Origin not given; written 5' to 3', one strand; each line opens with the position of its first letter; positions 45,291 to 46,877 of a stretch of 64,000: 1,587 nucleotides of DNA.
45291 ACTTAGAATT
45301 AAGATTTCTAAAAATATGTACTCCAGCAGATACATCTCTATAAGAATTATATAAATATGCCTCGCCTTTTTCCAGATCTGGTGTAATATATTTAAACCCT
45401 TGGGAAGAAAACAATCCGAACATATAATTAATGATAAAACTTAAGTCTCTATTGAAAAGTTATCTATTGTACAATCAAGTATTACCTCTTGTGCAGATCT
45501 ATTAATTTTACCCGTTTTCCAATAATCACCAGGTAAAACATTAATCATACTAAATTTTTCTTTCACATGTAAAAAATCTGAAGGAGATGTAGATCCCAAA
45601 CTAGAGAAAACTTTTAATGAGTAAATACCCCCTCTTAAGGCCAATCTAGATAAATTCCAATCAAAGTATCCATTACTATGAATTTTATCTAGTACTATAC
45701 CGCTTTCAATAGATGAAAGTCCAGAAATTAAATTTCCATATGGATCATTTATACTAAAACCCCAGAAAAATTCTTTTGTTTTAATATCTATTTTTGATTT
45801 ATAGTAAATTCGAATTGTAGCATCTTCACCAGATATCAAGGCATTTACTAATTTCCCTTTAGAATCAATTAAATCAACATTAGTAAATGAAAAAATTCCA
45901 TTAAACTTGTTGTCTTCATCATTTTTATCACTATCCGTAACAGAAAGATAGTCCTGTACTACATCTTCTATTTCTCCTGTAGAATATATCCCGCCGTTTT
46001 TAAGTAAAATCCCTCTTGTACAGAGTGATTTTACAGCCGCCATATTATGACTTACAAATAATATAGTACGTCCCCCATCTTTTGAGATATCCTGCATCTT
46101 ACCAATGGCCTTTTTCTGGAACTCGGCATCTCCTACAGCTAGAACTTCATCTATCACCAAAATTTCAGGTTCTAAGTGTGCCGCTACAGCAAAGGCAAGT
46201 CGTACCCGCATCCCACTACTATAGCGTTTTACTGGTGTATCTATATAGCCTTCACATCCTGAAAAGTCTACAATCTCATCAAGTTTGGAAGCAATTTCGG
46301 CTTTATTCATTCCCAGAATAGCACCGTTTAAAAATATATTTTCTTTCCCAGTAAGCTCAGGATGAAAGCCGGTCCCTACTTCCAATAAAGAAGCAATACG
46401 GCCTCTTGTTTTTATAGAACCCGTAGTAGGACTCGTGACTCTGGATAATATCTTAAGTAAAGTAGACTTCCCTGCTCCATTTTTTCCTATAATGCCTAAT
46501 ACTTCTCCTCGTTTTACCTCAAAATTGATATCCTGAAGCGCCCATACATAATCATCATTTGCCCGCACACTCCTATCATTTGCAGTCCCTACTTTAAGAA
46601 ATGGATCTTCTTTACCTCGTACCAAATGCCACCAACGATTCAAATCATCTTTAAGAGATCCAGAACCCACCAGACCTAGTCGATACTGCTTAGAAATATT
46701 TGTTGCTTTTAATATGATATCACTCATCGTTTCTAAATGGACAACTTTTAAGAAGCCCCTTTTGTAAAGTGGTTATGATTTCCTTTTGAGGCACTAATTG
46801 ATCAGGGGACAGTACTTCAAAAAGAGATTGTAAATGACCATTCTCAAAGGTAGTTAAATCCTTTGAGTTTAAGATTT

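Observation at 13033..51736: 38.7-kb single-strand glycan locus with mixed export logic: Wza/Wzc, Wzm/Wzt, a Wzy_C-family protein, and no Wzx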

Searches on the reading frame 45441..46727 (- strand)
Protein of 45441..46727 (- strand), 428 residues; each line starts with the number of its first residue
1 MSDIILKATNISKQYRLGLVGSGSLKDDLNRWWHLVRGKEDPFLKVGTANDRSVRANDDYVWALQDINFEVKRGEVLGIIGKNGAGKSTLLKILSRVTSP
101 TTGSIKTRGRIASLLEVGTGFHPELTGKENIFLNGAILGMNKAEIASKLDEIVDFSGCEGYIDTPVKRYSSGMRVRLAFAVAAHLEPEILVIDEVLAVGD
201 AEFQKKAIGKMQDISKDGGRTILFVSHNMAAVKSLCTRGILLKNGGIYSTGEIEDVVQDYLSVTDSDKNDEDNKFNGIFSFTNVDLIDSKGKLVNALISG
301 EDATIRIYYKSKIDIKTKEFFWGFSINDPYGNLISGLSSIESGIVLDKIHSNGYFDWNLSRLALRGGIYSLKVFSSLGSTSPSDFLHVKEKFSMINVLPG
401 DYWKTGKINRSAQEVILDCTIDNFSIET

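Call 3: search_protein_families(library=pfam, proteins=[window:45441-46727:-], max_evalue=0.001)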
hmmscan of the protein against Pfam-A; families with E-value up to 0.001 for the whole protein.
window:45441-46727:- (428 aa): 3 families
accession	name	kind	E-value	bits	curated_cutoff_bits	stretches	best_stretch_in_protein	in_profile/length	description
PF00005.33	ABC_tran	-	2.4e-23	83.7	25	1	64-195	1-135/137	ABC transporter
PF14524.12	Wzt_C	-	1.8e-11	44.6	30.4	1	277-400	8-132/143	Wzt C-terminal domain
PF13304.12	AAA_21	-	6.7e-07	30.1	27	1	78-98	3-23/304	AAA domain, putative AbiEii toxin, Type IV TA system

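Call 10: find_encoding_contigs(protein=window:45441-46727:-, flank=10000, max_places=6)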
Protein window:45441-46727:- (428 aa): no gene with exactly this product is on record in the collection.

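Call 11: search_protein_families(library=ncbifam, proteins=[window:45441-46727:-], max_evalue=0.001)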
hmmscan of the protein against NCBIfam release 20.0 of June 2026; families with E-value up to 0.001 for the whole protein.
window:45441-46727:- (428 aa): 184 families (the best 25 are shown)
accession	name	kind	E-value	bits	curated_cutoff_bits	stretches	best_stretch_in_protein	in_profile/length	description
NF010065.0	PRK13545.1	equivalog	1.9e-60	205.1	538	1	56-262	32-236/549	teichoic acids export protein ATP-binding subunit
NF050108.1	galactan_ABC_ATP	equivalog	4.8e-57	192.9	400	1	59-261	40-241/244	galactan export ABC transporter ATP-binding subunit Wzt/RfbE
NF010066.0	PRK13546.1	equivalog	1.5e-50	172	320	1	58-265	34-239/264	teichoic acids export ABC transporter ATP-binding subunit TagH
TIGR01188.1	drrA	subfamily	4.3e-32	111.6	312.45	1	62-258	7-213/302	daunorubicin resistance ABC transporter, ATP-binding protein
TIGR04521.1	ECF_ATPase_2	equivalog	4.3e-28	98.2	330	2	129-262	104-238/279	energy-coupling factor transporter ATPase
TIGR04520.1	ECF_ATPase_1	equivalog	6.2e-26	91.4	315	2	138-259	106-226/269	energy-coupling factor transporter ATPase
NF047568.1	PSM_export_PmtC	equivalog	8e-26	91.2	375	1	63-275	15-226/290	phenol-soluble modulin export ABC transporter ATP-binding protein PmtC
NF040933.2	ABC_arch_GlcV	equivalog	1.4e-25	89.9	450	1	58-277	16-250/357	glucose ABC transporter ATP-binding protein GlcV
TIGR01186.1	proV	subfamily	1.8e-24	86.5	326.6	1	63-258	8-219/363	betaine/proline/choline family ABC transporter ATP-binding protein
NF010060.0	PRK13537.1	equivalog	5e-24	84.7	521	1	61-258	28-235/314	nodulation factor ABC transporter ATP-binding protein NodI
NF010059.0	PRK13536.1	equivalog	3.1e-23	82.1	549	1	64-259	59-264/342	nodulation factor ABC transporter ATP-binding protein NodI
TIGR01288.1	nodI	equivalog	4.8e-23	81.6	424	1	64-259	20-225/303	nodulation factor ABC transporter ATP-binding protein NodI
TIGR01166.1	cbiO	subfamily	4.9e-23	81.6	211.8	2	61-110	5-54/190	cobalt ABC transporter, ATP-binding protein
TIGR02315.1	ABC_phnC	equivalog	9.5e-23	80.9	266.1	2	62-109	16-63/243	phosphonate ABC transporter ATP-binding protein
TIGR00968.1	3a0106s01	subfamily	1.4e-22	80.4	342.75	1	62-258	14-220/237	sulfate ABC transporter ATP-binding protein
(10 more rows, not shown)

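Call 18: find_homologous_proteins(query=window:45441-46727:-, max_evalue=1e-20)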
Query window:45441-46727:- (428 aa): 8000 proteins with E <= 1e-20 among 8000 candidates; the best 120 are listed.
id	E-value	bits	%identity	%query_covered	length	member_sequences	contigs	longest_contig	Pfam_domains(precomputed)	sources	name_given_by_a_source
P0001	5.5e-257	870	91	100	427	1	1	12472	PF14524.13,PF00005.34,PF13304.13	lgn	-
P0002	5.4e-184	630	69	98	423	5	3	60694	PF14524.13,PF00005.34,PF13304.13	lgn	-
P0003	1.2e-167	576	65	98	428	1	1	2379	PF14524.13,PF00005.34,PF13304.13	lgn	-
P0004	8.6e-165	567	63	98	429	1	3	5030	PF14524.13,PF00005.34,PF13304.13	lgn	-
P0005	4.3e-164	564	63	98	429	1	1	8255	PF14524.13,PF00005.34,PF13304.13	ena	-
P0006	4.0e-162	558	61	97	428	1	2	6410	PF14524.13,PF00005.34,PF13304.13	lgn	-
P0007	3.1e-161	555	62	98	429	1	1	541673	PF14524.13,PF00005.34,PF13304.13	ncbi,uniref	ncbi:ABC transporter ATP-binding protein [Bizionia hallyeonensis]|uniref:ABC transporter ATP-binding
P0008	1.1e-160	553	62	98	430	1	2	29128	PF14524.13,PF00005.34,PF13304.13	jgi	jgi:lipopolysaccharide transport system ATP-binding protein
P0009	1.3e-159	550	62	98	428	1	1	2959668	PF14524.13,PF00005.34,PF13304.13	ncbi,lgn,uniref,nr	ncbi:ABC transporter ATP-binding protein [Marixanthomonas sp. SCSIO 43207]|uniref:ABC transporter AT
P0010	3.3e-159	548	62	98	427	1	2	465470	PF14524.13,PF00005.34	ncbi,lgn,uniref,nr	ncbi:ABC transporter ATP-binding protein [Flavobacterium suncheonense]|uniref:ABC transporter domain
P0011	5.5e-159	548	60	98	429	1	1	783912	PF14524.13,PF00005.34,PF13304.13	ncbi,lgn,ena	-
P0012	1.2e-158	546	62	97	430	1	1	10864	PF14524.13,PF00005.34,PF13304.13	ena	-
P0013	2.2e-158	546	62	97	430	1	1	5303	PF14524.13,PF00005.34,PF13304.13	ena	-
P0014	7.9e-158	544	61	97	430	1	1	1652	PF14524.13,PF00005.34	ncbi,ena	-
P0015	1.7e-157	543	63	96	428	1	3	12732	PF14524.13,PF00005.34,PF13304.13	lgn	-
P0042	1.6e-153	530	59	97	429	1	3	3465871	PF14524.13,PF00005.34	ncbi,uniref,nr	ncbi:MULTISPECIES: ABC transporter ATP-binding protein [Flavobacterium]|uniref:ABC transporter ATP-b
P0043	1.9e-153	529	60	98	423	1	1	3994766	PF14524.13,PF00005.34,PF13304.13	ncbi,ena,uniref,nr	ncbi:ABC transporter ATP-binding protein [Leeuwenhoekiella palythoae]|uniref:ABC transporter ATP-bin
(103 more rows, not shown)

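Call 19: find_encoding_contigs(protein=P0002, flank=10000, max_places=2)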
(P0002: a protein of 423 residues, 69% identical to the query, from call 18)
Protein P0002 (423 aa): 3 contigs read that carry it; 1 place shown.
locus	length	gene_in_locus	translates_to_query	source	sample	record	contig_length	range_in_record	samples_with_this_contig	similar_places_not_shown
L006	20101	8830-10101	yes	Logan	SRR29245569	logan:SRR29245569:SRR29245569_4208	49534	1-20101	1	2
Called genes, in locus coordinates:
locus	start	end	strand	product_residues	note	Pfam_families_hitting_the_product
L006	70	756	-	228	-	PF00005:ABC_tran, PF13304:AAA_21 (faint)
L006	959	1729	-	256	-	PF01596:Methyltransf_3 (weak), PF13578:Methyltransf_24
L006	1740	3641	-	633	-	PF00005:ABC_tran, PF02463:SMC_N (faint), PF13304:AAA_21 (weak), PF12848:ABC_tran_Xtn, PF00005:ABC_tran, PF16326:ABC_tran_CTD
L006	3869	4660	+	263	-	PF02563:Poly_export, PF10531:SLBB (weak), PF22461:SLBB_2 (weak)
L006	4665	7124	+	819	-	-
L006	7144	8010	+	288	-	PF01061:ABC2_membrane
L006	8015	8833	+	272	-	PF04230:PS_pyruv_trans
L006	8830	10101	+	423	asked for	PF00005:ABC_tran, PF13304:AAA_21 (faint), PF14524:Wzt_C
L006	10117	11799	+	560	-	PF13537:GATase_7, PF00733:Asn_synthase (weak)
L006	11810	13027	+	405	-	-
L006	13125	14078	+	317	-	PF00535:Glycos_transf_2, PF10111:Glyco_tranf_2_2, PF13641:Glyco_tranf_2_3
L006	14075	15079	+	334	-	PF00535:Glycos_transf_2, PF10111:Glyco_tranf_2_2, PF13641:Glyco_tranf_2_3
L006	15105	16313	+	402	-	PF13439:Glyco_transf_4, PF00534:Glycos_transf_1, PF13692:Glyco_trans_1_4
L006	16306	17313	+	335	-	PF00535:Glycos_transf_2, PF10111:Glyco_tranf_2_2, PF13641:Glyco_tranf_2_3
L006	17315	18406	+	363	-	PF01757:Acyl_transf_3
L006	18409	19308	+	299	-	PF00535:Glycos_transf_2, PF10111:Glyco_tranf_2_2, PF13641:Glyco_tranf_2_3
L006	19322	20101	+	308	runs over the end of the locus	-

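Call 20: find_encoding_contigs(protein=P0009, flank=10000, max_places=1)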
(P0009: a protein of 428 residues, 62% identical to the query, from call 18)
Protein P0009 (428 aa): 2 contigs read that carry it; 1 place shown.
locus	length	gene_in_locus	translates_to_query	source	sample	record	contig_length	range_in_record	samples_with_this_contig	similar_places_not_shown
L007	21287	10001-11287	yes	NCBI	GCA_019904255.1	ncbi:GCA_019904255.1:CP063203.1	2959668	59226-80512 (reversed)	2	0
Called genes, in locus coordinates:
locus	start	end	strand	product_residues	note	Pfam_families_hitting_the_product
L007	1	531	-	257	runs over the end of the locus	PF01596:Methyltransf_3, PF13578:Methyltransf_24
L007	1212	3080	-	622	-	PF00005:ABC_tran, PF00006:ATP-synt_ab (faint), PF02463:SMC_N (faint), PF03193:RsgA_GTPase (faint), PF13304:AAA_21, PF12848:ABC_tran_Xtn, PF00005:ABC_tran, PF16326:ABC_tran_CTD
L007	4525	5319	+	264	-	PF02563:Poly_export, PF22461:SLBB_2 (faint)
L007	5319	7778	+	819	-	PF13807:GNVR, PF13614:AAA_31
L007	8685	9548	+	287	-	PF01061:ABC2_membrane, PF12698:ABC2_membrane_3 (weak)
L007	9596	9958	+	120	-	PF05635:23S_rRNA_IVP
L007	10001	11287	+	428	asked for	PF00005:ABC_tran, PF13304:AAA_21 (faint), PF14524:Wzt_C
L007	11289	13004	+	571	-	PF13537:GATase_7, PF00733:Asn_synthase (faint)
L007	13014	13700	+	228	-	PF13578:Methyltransf_24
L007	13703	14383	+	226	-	PF00583:Acetyltransf_1, PF13673:Acetyltransf_10, PF13508:Acetyltransf_7, PF08445:FR47 (weak)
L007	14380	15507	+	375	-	PF01041:DegT_DnrJ_EryC1, PF00155:Aminotran_1_2, PF00266:Aminotran_5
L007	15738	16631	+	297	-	PF07429:Glyco_transf_56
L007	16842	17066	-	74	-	-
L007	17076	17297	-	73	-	-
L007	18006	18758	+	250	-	-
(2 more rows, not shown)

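Call 21: find_encoding_contigs(protein=P0042, flank=10000, max_places=2)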
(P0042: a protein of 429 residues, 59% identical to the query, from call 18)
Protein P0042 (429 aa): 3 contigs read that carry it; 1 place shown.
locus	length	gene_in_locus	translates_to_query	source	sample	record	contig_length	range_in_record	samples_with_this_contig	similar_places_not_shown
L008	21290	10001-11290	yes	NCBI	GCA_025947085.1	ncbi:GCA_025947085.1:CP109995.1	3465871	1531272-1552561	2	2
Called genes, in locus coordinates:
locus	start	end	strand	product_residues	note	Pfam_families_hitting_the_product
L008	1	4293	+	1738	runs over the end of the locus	PF08447:PAS_3, PF08447:PAS_3, PF08447:PAS_3, PF13185:GAF_2, PF08447:PAS_3, PF13426:PAS_9, PF00989:PAS, PF08448:PAS_4, +10 more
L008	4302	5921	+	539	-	PF03924:CHASE, PF00512:HisKA (weak), PF02518:HATPase_c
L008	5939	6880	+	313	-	PF00512:HisKA, PF02518:HATPase_c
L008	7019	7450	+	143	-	PF00072:Response_reg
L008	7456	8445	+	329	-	PF00072:Response_reg, PF13188:PAS_8 (weak), PF13426:PAS_9 (weak)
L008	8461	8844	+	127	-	PF00072:Response_reg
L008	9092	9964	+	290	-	PF01061:ABC2_membrane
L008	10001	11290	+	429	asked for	PF00005:ABC_tran, PF14524:Wzt_C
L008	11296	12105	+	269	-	PF01973:MptE-like (faint)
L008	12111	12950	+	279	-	PF00535:Glycos_transf_2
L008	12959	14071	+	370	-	PF01370:Epimerase, PF16363:GDP_Man_Dehyd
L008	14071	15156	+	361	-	PF01370:Epimerase, PF04321:RmlD_sub_bind (faint), PF16363:GDP_Man_Dehyd (faint), PF01370:Epimerase (weak)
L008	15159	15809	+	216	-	PF00132:Hexapep (weak)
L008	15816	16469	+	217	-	PF25087:GMPPB_C (faint), PF25084:LbH_EIF2B (faint), PF00132:Hexapep, PF14602:Hexapep_2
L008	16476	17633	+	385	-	PF00534:Glycos_transf_1, PF13692:Glyco_trans_1_4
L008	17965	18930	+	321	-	PF00535:Glycos_transf_2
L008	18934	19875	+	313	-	PF00535:Glycos_transf_2, PF10111:Glyco_tranf_2_2, PF13641:Glyco_tranf_2_3 (faint)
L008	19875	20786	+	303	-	PF02585:PIG-L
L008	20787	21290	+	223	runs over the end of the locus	PF02348:CTP_transf_3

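Call 24: search_solved_structures(query=window:45441-46727:-, max_evalue=1e-10)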
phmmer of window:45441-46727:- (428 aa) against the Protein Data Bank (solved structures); distinct sequences matched with E-value up to 1e-10: 255 (the best 60 are shown).
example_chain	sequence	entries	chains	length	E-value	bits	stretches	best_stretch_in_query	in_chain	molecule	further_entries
8dku_A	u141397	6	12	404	1.6e-67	231.4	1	59-373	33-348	ABC transporter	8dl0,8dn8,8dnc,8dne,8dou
7k2t_A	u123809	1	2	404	4.2e-67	230.1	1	59-373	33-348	ABC transporter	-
6amx_A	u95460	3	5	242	2.2e-64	221.1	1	59-262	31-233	ABC transporter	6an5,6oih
6m96_A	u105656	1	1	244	5.8e-64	219.7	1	59-262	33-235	ABC transporter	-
6jbh_A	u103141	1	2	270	2.2e-49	171.6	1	61-261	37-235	TarH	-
9qhw_C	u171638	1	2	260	4.3e-49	170.7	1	47-261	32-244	ABC transporter ATP-binding protein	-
9qfx_C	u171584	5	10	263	4.5e-49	170.6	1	47-261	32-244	ABC transporter ATP-binding protein | Probable o-antigen/lipopolysaccharide transport ATP-binding protein ABC transporter RfbE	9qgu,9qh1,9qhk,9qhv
9qhx_C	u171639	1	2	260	1.1e-48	169.4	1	47-261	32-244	ABC transporter ATP-binding protein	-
9qhj_C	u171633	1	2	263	1.1e-48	169.3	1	47-261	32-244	Probable o-antigen/lipopolysaccharide transport ATP-binding protein ABC transporter RfbE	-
7dd0_A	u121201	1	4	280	1.7e-46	162.2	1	55-265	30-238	Teichoic acids export ATP-binding protein TagH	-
9cfl_B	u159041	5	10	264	3.7e-43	151.2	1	60-266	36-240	Teichoic acids export ATP-binding protein TagH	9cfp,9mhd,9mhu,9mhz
8tsi_A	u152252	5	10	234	8.1e-29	103.9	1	63-255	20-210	ABC transporter ATP-binding protein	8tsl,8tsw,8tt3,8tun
8tsh_A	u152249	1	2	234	2.1e-28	102.6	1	63-255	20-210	ABC transporter ATP-binding protein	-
8j5q_D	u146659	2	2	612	8.6e-27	97.2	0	139-257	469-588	Uncharacterized ABC transporter ATP-binding protein Rv1281c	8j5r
8j5s_D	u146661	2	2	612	5.9e-26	94.5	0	139-257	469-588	Uncharacterized ABC transporter ATP-binding protein Rv1281c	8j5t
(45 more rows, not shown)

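Call 40: find_related_loci(query=A2, collection=metagenome_contigs, flank=10000)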
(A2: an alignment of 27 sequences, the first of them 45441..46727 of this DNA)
Query A2 (428 aa) in metagenome_contigs; peptide patterns used: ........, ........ (x = any residue, [..] = any of these).
600 stretches matched a pattern (row limit reached: there are more); 594 encode a relative of the query (tblastn E <= 1e-3); the best 80 are kept; 80 distinct loci.
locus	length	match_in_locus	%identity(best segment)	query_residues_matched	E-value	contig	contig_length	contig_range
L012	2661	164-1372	59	4-408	2e-147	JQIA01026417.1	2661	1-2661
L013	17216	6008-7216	57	4-406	6e-136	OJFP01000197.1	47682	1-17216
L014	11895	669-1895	52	1-406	3e-130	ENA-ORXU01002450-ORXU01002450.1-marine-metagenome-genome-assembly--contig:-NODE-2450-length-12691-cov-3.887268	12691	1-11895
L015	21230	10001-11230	55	1-408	2e-129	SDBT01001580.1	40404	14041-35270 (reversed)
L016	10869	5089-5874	72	1-262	6e-128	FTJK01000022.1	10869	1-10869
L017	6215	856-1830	64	1-320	2e-127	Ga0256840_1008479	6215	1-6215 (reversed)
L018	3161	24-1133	55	1-373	2e-131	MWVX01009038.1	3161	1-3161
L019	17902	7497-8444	60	1-310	8e-126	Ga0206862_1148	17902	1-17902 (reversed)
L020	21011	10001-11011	59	4-343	9e-126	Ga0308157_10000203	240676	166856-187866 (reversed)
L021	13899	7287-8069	72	1-261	9e-126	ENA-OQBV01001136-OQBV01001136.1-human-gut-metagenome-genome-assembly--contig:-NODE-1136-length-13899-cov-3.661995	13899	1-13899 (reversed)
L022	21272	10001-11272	51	1-422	5e-126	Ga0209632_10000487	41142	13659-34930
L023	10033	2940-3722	72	1-261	1e-125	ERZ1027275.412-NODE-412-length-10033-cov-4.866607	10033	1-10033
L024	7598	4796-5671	62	1-311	1e-125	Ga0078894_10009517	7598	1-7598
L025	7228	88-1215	56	1-359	2e-125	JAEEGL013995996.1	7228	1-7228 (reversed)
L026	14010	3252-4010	74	10-261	8e-125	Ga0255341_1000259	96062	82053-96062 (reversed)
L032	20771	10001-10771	71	1-257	1e-122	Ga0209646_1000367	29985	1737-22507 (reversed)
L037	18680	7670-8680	57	4-341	1e-121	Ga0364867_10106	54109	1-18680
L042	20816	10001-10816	66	1-275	2e-119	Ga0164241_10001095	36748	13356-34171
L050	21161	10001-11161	51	6-396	1e-114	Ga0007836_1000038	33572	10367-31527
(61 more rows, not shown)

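Call 49: search_protein_families(library=pfam, proteins=[L024:2520-4064:+, L032:19396-20769:+, L032:1580-2806:-, L037:12727-13833:+, L042:498-1778:+, L050:16823-18049:+, L006:17315-18406:+], max_evalue=0.001)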
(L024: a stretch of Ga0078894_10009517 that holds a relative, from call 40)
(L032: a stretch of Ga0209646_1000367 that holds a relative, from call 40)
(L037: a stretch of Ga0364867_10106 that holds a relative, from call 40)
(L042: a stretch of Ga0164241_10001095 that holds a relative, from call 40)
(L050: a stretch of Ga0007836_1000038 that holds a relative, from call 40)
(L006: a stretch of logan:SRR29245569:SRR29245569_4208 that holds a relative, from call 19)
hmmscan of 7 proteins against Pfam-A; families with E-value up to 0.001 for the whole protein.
L024:2520-4064:+ (514 aa): 0 families

L032:19396-20769:+ (458 aa): 0 families

L032:1580-2806:- (408 aa): 0 families

L037:12727-13833:+ (368 aa): 1 family
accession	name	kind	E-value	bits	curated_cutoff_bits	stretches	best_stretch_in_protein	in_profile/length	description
PF01757.29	Acyl_transf_3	-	2.4e-32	112.7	31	1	5-312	2-301/326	Acyltransferase domain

L042:498-1778:+ (426 aa): 1 family
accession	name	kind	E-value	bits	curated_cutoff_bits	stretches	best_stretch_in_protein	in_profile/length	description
PF00999.27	Na_H_Exchanger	-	3e-59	201.2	26.2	1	21-401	4-367/375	Sodium/hydrogen exchanger, transmembrane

L050:16823-18049:+ (408 aa): 1 family
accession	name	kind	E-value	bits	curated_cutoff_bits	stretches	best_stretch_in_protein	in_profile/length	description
PF01757.29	Acyl_transf_3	-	2.2e-20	73.4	31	1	12-380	2-316/326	Acyltransferase domain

L006:17315-18406:+ (363 aa): 1 family
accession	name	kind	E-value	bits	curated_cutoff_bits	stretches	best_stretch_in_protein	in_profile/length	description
PF01757.29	Acyl_transf_3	-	5.9e-25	88.4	31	1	5-340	2-323/326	Acyltransferase domain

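Call 68: find_encoding_contigs(protein=P0043, flank=10000, max_places=1)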
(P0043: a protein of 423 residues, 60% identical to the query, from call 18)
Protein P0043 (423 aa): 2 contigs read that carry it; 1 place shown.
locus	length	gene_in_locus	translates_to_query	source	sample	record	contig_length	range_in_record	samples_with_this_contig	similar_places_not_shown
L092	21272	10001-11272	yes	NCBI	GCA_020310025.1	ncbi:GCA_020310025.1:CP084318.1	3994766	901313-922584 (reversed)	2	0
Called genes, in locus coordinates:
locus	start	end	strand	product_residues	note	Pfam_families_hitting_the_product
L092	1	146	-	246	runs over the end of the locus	PF00005:ABC_tran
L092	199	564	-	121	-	PF02627:CMD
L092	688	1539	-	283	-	PF00902:TatC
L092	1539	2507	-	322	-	PF13580:SIS_2 (faint), PF01380:SIS, PF00571:CBS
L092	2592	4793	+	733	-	PF00270:DEAD, PF04851:ResIII (weak), PF00271:Helicase_C, PF16124:RecQ_Zn_bind, PF09382:RQC, PF00570:HRDC, PF21220:RecQ-1-like_HTH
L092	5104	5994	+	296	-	PF02563:Poly_export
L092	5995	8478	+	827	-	PF13614:AAA_31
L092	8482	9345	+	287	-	PF01061:ABC2_membrane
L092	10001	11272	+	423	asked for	PF00005:ABC_tran, PF13304:AAA_21 (faint), PF14524:Wzt_C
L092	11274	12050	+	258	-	PF02353:CMAS, PF13489:Methyltransf_23, PF05175:MTS (weak), PF02390:Methyltransf_4 (faint), PF13847:Methyltransf_31, PF08241:Methyltransf_11, PF08242:Methyltransf_12, PF13649:Methyltransf_25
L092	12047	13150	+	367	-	PF13439:Glyco_transf_4, PF13579:Glyco_trans_4_4, PF00534:Glycos_transf_1, PF13692:Glyco_trans_1_4, PF13524:Glyco_trans_1_2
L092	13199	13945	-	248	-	-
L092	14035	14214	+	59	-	-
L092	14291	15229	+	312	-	PF00535:Glycos_transf_2, PF10111:Glyco_tranf_2_2, PF13641:Glyco_tranf_2_3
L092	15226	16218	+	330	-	PF00535:Glycos_transf_2, PF10111:Glyco_tranf_2_2, PF13641:Glyco_tranf_2_3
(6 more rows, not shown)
